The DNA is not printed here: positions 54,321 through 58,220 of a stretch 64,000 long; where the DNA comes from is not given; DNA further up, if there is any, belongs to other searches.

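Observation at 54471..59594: Class-B (B12-binding) radical SAM enzyme fused to about 33 TPR repeats (1707 aa)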

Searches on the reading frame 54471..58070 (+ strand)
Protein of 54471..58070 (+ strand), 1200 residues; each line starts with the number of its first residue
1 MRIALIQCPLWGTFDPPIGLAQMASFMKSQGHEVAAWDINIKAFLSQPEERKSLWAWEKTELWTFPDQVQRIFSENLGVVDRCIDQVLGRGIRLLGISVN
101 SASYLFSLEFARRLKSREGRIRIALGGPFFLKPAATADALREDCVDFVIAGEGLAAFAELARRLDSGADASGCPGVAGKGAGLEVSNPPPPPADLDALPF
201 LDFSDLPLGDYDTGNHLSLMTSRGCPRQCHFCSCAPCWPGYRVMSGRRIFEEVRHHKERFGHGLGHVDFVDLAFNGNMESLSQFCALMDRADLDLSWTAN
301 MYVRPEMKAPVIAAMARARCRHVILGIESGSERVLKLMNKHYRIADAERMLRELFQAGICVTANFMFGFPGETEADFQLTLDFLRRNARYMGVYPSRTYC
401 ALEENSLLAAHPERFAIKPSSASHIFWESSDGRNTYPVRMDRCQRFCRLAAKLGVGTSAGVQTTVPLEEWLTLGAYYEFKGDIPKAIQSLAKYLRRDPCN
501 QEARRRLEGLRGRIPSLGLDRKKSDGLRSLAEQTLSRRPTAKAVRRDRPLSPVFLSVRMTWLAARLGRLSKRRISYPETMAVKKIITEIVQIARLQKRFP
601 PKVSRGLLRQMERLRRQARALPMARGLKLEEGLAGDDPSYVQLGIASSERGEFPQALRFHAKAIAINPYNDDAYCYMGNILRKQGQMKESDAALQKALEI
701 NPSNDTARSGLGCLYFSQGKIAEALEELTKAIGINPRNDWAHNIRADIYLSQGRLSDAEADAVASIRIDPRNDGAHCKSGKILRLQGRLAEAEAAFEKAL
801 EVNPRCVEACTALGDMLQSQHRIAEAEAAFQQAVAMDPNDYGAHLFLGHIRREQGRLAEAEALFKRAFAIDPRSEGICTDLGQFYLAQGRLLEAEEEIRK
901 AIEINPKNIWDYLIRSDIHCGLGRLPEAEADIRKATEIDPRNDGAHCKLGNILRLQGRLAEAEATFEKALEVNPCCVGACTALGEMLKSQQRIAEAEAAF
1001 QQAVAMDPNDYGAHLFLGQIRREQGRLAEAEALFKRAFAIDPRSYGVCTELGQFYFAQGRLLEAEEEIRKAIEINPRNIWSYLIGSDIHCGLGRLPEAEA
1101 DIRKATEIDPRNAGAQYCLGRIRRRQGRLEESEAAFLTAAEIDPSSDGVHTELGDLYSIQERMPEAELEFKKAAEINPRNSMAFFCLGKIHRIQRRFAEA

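Call 71: search_protein_representatives(protein=window:54471-58070:+)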
Query: 1200 residues. Proteins with E-value up to 0.001 (for the whole library): 366035; up to 1e-10: 119350; up to 1e-30: 7255. The best 150 are listed.
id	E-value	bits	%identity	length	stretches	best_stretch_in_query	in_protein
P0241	1.5e-239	814.3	32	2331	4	2-455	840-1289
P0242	3.4e-231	786.6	31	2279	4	3-455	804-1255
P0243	2.7e-219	747.2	30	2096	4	3-455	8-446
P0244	1.4e-211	721.7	49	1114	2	1-613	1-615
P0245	3.6e-180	617.7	31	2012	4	4-456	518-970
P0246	2.5e-179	614.9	32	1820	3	3-447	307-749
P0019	3.3e-174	597.9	51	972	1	1-514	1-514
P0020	8.8e-174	596.5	51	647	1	1-533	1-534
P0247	3.2e-162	558.2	29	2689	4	3-511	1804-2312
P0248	4.5e-162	557.7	30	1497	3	4-456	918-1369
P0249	2.2e-160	552.1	33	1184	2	1-490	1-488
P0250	6.4e-155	534.0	29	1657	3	1-510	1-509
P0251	1.1e-151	523.4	30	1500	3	3-448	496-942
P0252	6.3e-149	514.2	29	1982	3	19-453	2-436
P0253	6.8e-148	510.8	46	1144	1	2-512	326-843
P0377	9.2e-85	301.7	32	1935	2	3-494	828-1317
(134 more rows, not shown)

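Call 76: find_encoding_contigs(protein=P0244, flank=10000, max_places=2)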
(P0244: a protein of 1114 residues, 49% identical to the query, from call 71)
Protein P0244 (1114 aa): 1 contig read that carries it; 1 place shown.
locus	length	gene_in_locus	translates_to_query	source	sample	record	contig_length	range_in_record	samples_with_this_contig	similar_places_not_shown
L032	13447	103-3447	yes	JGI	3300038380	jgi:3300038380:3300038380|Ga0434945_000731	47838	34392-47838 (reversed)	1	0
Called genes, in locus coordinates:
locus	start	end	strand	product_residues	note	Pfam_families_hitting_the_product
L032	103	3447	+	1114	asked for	PF02310:B12-binding (faint), PF04055:Radical_SAM, PF07719:TPR_2 (faint), PF13181:TPR_8 (faint)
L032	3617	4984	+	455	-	PF02310:B12-binding, PF04055:Radical_SAM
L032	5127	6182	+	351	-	PF04055:Radical_SAM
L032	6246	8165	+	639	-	PF04055:Radical_SAM, PF13353:Fer4_12 (faint), PF04055:Radical_SAM (weak)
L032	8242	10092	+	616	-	PF04055:Radical_SAM, PF13353:Fer4_12 (faint), PF13186:SPASM (faint), PF04055:Radical_SAM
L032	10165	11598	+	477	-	PF04055:Radical_SAM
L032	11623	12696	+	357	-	PF04055:Radical_SAM, PF13186:SPASM (weak)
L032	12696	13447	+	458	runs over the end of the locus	PF02310:B12-binding, PF19864:Radical_SAM_N2 (weak), PF04055:Radical_SAM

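Call 91: find_encoding_contigs(protein=P0377, flank=8000, max_places=1)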
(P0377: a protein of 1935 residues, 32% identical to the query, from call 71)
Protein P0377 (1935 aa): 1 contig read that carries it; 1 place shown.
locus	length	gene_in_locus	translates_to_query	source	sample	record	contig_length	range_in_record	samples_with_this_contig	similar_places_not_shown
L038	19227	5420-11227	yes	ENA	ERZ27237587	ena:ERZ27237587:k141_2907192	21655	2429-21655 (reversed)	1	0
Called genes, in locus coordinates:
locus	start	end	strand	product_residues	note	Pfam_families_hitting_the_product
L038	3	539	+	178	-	?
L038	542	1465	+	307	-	PF00251:Glyco_hydro_32N (faint), PF04041:Glyco_hydro_130 (weak)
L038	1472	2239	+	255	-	PF05711:TylF, PF13578:Methyltransf_24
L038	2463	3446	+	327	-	-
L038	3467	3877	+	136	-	PF05523:FdtA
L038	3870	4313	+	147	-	PF05523:FdtA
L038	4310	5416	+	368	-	PF01041:DegT_DnrJ_EryC1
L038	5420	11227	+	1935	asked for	PF00535:Glycos_transf_2, PF13641:Glyco_tranf_2_3, PF02353:CMAS, PF13489:Methyltransf_23, PF13649:Methyltransf_25, PF13847:Methyltransf_31, PF08241:Methyltransf_11, PF08242:Methyltransf_12, +10 more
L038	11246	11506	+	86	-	PF07719:TPR_2 (faint), PF13428:TPR_14 (faint), PF13174:TPR_6 (faint), PF14559:TPR_19 (weak)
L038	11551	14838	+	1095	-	PF00535:Glycos_transf_2, PF13641:Glyco_tranf_2_3, PF00534:Glycos_transf_1, PF13692:Glyco_trans_1_4, PF00535:Glycos_transf_2, PF10111:Glyco_tranf_2_2, PF13641:Glyco_tranf_2_3, PF14559:TPR_19, +2 more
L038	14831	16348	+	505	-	PF00535:Glycos_transf_2, PF13181:TPR_8 (faint), PF00515:TPR_1 (faint), PF07719:TPR_2 (faint), PF13424:TPR_12 (faint)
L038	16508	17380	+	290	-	PF00669:Flagellin_N, PF00700:Flagellin_C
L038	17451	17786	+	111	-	PF02561:FliS (weak)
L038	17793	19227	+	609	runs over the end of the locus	PF02465:FliD_N, PF07195:FliD_C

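Call 92: search_protein_families(library=pfam, proteins=[P0377, P0247, P0250], max_evalue=0.000001)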
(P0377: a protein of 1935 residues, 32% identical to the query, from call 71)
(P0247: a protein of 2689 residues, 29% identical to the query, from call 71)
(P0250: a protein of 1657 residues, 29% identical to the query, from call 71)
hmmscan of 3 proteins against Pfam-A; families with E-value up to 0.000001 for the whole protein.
P0377 (1935 aa): 12 families
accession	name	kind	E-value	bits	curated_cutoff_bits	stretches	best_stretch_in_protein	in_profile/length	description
PF04055.27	Radical_SAM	-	1.9e-38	132.7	29.5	2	1046-1209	3-166/166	Radical SAM superfamily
PF00535.33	Glycos_transf_2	-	1.7e-28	100.1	23.3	1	8-116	1-109/168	Glycosyl transferase family 2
PF08241.18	Methyltransf_11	-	2.4e-22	79.8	21.2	1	364-458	1-95/95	Methyltransferase domain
PF13847.12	Methyltransf_31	-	6.5e-21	75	27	1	359-477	3-130/145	Methyltransferase domain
PF13649.12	Methyltransf_25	-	1e-18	68.2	27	1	363-454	1-97/97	Methyltransferase domain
PF13489.12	Methyltransf_23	-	1.3e-17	64.5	27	1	348-480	10-138/164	Methyltransferase domain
PF13641.12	Glyco_tranf_2_3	-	5.8e-13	49.8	27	1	5-119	1-118/230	Glycosyltransferase like family 2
PF14559.12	TPR_19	-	1.3e-12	48.3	25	0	1480-1536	1-57/68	Tetratricopeptide repeat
PF13186.11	SPASM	-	1.8e-11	44.5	21.5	1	1603-1668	1-67/67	Iron-sulfur cluster-binding domain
PF08242.18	Methyltransf_12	-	1.1e-10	42.6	30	1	364-456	1-98/98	Methyltransferase domain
PF02353.26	CMAS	-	7.7e-09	35.7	27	1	357-462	60-168/273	Mycolic acid cyclopropane synthetase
PF07719.23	TPR_2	-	8.2e-08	32.2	27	0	1293-1315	4-26/34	Tetratricopeptide repeat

P0247 (2689 aa): 25 families
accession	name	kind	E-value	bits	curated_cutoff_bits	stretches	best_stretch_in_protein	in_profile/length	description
PF04055.27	Radical_SAM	-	2.9e-46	158.1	29.5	3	2460-2610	4-158/166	Radical SAM superfamily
PF14559.12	TPR_19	-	1.7e-35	121.6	25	2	500-558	4-62/68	Tetratricopeptide repeat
PF13489.12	Methyltransf_23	-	8.6e-30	104.1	27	1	684-825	23-162/164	Methyltransferase domain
PF07719.23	TPR_2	-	1.1e-29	100.5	27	0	294-326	1-33/34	Tetratricopeptide repeat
PF02310.24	B12-binding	-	2.3e-28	98.9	32.1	2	946-1090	13-120/121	B12 binding domain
PF13428.12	TPR_14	-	4.1e-26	89.2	23.5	0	2272-2308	5-41/44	Tetratricopeptide repeat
PF23914.1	TPR_CcmH_CycH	-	2.7e-23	83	42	1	445-554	42-154/158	Cytochrome c-type biogenesis protein H TPR domain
PF13432.12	TPR_16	-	1.8e-22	79.9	32.7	0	502-554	12-64/65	Tetratricopeptide repeat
PF13424.12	TPR_12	-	5.2e-18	65.4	30.1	0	1503-1553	13-71/77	Tetratricopeptide repeat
PF13181.12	TPR_8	-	6.1e-18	63.8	25.7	0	294-326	1-33/34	Tetratricopeptide repeat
PF00515.34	TPR_1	-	8.1e-18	63.9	27.8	0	453-486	1-34/34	Tetratricopeptide repeat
PF13431.12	TPR_17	-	4.4e-16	58.2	24.4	0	1522-1547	8-33/34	Tetratricopeptide repeat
PF08241.18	Methyltransf_11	-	2.4e-15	57.4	21.2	1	688-779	1-95/95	Methyltransferase domain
PF13649.12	Methyltransf_25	-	1.7e-13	51.5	27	1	687-775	1-97/97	Methyltransferase domain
PF13174.12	TPR_6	-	1.6e-12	47.6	26.3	0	1596-1627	1-32/33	Tetratricopeptide repeat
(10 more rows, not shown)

P0250 (1657 aa): 10 families
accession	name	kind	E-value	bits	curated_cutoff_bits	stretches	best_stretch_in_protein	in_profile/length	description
PF04055.27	Radical_SAM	-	1.1e-45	156.2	29.5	3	1330-1500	1-165/166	Radical SAM superfamily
PF02310.24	B12-binding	-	3.4e-21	75.8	32.1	1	645-724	41-120/121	B12 binding domain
PF07719.23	TPR_2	-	7.8e-19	66.6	27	0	1244-1275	2-33/34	Tetratricopeptide repeat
PF00515.34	TPR_1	-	9.2e-16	57.4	27.8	0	1244-1275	2-33/34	Tetratricopeptide repeat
PF14559.12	TPR_19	-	9.3e-13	48.7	25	0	1120-1173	4-57/68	Tetratricopeptide repeat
PF13181.12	TPR_8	-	2.6e-10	40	25.7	0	1244-1275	2-33/34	Tetratricopeptide repeat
PF13431.12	TPR_17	-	2.4e-09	37.2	24.4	0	1231-1264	1-34/34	Tetratricopeptide repeat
PF13424.12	TPR_12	-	3.8e-08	33.9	30.1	0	1223-1273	17-75/77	Tetratricopeptide repeat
PF13428.12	TPR_14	-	4.7e-08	33.4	23.5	0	1244-1280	2-38/44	Tetratricopeptide repeat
PF13186.11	SPASM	-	7.8e-07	29.7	21.5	0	1578-1635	1-66/67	Iron-sulfur cluster-binding domain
